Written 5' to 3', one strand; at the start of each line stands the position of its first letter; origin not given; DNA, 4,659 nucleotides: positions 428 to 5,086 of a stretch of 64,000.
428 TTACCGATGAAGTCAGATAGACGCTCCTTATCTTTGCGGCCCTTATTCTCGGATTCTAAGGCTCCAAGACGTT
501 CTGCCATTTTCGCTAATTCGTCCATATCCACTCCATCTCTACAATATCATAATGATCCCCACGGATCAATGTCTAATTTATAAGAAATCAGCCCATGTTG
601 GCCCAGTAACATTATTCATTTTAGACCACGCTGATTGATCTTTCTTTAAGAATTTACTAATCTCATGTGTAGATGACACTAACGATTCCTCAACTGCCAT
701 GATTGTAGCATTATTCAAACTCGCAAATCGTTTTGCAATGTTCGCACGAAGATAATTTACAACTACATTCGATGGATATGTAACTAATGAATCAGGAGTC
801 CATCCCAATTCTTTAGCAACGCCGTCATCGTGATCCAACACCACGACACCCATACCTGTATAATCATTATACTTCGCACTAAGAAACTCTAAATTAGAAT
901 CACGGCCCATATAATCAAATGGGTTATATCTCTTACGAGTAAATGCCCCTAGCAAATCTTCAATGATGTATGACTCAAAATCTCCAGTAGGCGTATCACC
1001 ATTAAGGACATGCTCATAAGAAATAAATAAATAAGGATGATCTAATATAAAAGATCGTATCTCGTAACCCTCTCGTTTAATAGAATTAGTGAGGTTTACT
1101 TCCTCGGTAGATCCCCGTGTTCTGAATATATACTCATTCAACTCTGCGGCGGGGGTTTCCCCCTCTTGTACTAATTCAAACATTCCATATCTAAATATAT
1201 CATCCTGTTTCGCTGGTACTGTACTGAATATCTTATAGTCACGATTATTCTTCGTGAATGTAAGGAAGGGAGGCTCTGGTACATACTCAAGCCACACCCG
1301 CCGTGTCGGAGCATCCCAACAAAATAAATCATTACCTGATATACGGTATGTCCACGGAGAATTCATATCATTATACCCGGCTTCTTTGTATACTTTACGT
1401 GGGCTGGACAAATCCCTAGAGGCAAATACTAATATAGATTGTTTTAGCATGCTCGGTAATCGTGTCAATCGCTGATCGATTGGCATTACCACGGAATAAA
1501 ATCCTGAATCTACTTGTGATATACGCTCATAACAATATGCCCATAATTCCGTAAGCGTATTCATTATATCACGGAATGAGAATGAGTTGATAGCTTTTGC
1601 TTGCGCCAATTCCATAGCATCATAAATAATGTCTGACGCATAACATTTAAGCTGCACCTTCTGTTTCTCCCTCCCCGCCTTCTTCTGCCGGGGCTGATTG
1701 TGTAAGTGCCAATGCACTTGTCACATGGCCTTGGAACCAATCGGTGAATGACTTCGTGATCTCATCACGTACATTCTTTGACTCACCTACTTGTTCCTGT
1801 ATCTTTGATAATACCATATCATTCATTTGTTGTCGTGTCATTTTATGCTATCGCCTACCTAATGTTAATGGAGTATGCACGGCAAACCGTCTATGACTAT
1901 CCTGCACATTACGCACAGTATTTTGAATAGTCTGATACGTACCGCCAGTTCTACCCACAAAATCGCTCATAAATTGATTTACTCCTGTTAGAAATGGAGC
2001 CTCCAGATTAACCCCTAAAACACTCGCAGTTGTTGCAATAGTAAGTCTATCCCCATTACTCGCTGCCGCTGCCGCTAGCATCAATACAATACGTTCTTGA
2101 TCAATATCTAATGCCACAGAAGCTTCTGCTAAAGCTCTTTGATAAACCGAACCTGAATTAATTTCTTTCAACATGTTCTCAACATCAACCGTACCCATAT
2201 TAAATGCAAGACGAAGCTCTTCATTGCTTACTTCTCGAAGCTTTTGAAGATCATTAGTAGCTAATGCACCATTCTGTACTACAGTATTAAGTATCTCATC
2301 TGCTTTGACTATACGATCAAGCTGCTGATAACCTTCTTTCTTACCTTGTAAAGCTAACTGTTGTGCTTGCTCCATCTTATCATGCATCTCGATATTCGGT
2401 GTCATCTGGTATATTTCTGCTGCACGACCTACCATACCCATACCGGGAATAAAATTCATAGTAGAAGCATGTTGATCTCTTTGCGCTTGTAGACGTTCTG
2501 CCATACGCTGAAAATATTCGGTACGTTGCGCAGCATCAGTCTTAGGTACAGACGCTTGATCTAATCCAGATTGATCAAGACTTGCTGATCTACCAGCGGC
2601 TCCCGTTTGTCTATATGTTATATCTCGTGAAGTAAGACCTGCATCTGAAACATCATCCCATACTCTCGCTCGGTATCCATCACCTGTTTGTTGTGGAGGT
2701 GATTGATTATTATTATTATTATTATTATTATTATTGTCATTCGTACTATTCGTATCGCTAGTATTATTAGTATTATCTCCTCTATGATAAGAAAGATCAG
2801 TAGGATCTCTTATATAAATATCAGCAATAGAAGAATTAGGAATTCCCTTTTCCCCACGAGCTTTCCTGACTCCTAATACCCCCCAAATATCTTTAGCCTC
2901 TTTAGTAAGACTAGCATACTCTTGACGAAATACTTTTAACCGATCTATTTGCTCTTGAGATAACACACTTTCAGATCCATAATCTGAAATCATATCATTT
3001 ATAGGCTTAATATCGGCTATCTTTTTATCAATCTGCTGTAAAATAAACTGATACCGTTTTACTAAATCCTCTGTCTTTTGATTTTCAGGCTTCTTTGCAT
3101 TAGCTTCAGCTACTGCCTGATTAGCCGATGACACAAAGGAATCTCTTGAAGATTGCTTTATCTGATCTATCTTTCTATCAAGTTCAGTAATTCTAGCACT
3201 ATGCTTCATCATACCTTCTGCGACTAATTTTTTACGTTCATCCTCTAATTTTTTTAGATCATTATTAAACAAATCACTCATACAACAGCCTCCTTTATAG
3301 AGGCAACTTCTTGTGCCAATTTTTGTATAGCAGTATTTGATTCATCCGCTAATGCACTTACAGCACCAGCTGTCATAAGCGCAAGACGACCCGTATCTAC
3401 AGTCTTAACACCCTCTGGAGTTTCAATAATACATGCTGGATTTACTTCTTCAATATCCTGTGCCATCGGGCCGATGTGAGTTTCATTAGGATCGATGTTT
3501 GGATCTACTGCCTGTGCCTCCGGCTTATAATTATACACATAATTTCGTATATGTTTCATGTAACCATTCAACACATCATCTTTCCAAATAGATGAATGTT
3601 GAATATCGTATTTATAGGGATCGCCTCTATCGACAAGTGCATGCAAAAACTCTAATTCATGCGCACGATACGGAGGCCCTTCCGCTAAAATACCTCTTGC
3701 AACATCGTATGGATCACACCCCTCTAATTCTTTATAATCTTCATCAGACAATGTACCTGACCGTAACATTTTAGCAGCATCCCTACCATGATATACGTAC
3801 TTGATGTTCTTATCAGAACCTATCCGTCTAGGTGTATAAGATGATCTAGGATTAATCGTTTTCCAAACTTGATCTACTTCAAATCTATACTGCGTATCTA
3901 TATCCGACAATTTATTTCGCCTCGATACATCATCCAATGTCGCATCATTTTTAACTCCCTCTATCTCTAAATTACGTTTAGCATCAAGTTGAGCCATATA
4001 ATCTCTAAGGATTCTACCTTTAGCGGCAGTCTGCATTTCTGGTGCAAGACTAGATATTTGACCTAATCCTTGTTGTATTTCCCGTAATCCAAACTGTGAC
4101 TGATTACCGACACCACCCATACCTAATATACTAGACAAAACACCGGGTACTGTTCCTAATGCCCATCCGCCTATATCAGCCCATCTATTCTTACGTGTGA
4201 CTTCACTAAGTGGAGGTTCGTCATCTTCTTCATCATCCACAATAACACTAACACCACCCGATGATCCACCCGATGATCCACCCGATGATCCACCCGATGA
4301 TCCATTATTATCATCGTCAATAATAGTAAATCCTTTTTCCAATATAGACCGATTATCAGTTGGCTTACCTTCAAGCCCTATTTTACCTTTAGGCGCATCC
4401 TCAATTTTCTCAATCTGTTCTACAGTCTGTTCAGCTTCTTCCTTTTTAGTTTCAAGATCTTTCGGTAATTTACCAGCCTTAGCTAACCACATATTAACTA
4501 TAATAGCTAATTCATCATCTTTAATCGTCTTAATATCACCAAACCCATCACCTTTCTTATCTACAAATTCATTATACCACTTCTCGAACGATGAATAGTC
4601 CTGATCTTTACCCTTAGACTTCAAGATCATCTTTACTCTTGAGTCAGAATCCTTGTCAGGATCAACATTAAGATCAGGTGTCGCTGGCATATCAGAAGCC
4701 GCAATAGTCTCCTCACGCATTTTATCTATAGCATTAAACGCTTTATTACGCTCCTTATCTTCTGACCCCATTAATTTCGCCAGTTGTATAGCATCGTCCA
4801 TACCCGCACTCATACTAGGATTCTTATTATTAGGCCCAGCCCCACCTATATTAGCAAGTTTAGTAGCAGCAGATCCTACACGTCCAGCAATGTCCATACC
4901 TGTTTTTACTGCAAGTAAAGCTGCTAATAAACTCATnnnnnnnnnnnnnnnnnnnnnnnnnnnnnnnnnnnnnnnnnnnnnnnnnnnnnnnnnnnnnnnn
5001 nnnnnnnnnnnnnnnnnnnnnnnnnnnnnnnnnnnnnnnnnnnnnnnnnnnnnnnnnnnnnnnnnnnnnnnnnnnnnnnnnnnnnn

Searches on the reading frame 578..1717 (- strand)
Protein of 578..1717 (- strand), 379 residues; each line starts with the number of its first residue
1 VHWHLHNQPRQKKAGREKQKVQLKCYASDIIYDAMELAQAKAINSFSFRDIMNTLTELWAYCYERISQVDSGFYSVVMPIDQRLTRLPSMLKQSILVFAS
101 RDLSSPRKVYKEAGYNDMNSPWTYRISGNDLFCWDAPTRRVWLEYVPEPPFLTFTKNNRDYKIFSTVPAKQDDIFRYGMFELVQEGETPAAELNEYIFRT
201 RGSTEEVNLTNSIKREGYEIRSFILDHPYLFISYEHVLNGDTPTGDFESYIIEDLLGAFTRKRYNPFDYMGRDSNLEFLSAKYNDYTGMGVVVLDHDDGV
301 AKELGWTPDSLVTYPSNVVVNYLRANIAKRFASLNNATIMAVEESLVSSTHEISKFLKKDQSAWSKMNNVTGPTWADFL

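Call 6: search_protein_families(library=pfam, proteins=[window:578-1717:-], max_evalue=0.1)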
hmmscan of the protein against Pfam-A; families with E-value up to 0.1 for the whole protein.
window:578-1717:- (379 aa): 0 families

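Call 7: search_protein_families(library=phrogs, proteins=[window:578-1717:-], max_evalue=0.01)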
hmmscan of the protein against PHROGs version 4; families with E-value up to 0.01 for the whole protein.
window:578-1717:- (379 aa): 0 families

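Call 36: search_solved_structures(query=A4, max_evalue=10)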
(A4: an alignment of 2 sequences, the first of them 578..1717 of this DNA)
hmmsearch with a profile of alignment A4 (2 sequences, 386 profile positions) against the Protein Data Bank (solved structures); distinct sequences matched with E-value up to 10: 2.
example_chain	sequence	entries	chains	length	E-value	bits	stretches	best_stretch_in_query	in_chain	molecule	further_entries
4ky3_A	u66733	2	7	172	0.69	12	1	107-167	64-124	designed protein OR327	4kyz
3fb9_A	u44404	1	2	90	0.89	11.6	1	204-264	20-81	uncharacterized protein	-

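Call 113: search_protein_families(library=ncbifam, proteins=[window:578-1717:-], max_evalue=0.01)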
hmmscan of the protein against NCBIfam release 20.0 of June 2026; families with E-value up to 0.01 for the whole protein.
window:578-1717:- (379 aa): 0 families

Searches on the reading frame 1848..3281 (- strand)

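Call 6: search_protein_families(library=pfam, proteins=[window:1848-3281:-], max_evalue=0.1)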
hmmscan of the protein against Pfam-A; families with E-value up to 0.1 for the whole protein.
window:1848-3281:- (477 aa): 1 family
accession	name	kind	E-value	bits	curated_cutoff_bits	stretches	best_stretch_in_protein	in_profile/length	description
PF05388.16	Carbpep_Y_N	-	0.0039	18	25.8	0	115-133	66-84/127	Carboxypeptidase Y pro-peptide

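Call 7: search_protein_families(library=phrogs, proteins=[window:1848-3281:-], max_evalue=0.01)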
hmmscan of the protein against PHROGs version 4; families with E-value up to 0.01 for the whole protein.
window:1848-3281:- (477 aa): 0 families

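Call 113: search_protein_families(library=ncbifam, proteins=[window:1848-3281:-], max_evalue=0.01)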
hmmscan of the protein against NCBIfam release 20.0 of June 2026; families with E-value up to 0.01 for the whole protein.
window:1848-3281:- (477 aa): 0 families

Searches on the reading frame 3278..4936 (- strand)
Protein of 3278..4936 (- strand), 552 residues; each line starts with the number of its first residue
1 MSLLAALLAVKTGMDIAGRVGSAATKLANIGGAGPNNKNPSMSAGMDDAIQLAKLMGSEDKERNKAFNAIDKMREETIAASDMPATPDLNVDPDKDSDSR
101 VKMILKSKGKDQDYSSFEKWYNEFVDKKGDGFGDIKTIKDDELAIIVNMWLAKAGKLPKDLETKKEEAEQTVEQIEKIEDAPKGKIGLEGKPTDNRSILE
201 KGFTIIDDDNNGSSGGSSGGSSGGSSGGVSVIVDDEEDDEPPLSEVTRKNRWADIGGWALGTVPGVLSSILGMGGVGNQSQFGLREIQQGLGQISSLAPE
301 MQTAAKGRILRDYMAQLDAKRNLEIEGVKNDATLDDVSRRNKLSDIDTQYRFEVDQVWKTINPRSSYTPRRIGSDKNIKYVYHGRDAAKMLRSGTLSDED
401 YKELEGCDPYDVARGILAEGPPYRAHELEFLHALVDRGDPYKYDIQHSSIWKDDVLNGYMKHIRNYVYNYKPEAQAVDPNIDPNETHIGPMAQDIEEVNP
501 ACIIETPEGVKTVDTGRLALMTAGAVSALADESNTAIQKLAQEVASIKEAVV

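Call 6: search_protein_families(library=pfam, proteins=[window:3278-4936:-], max_evalue=0.1)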
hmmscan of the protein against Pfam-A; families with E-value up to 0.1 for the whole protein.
window:3278-4936:- (552 aa): 1 family
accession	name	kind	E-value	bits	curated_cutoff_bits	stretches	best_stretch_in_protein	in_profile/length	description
PF13884.11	Peptidase_S74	-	2.8e-06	27.9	22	1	442-502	6-56/58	Chaperone of endosialidase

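Call 7: search_protein_families(library=phrogs, proteins=[window:3278-4936:-], max_evalue=0.01)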
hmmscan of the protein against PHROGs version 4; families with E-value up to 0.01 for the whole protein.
window:3278-4936:- (552 aa): 3 families
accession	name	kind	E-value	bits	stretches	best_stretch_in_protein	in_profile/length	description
phrog_6121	-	head and packaging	0.00014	22.5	1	484-518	353-387/392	virion structural protein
phrog_1980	-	tail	0.00025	21.5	1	463-549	351-442/449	tail fiber protein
phrog_5668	-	tail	0.0012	17.6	1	462-550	1486-1564/1567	tail fiber protein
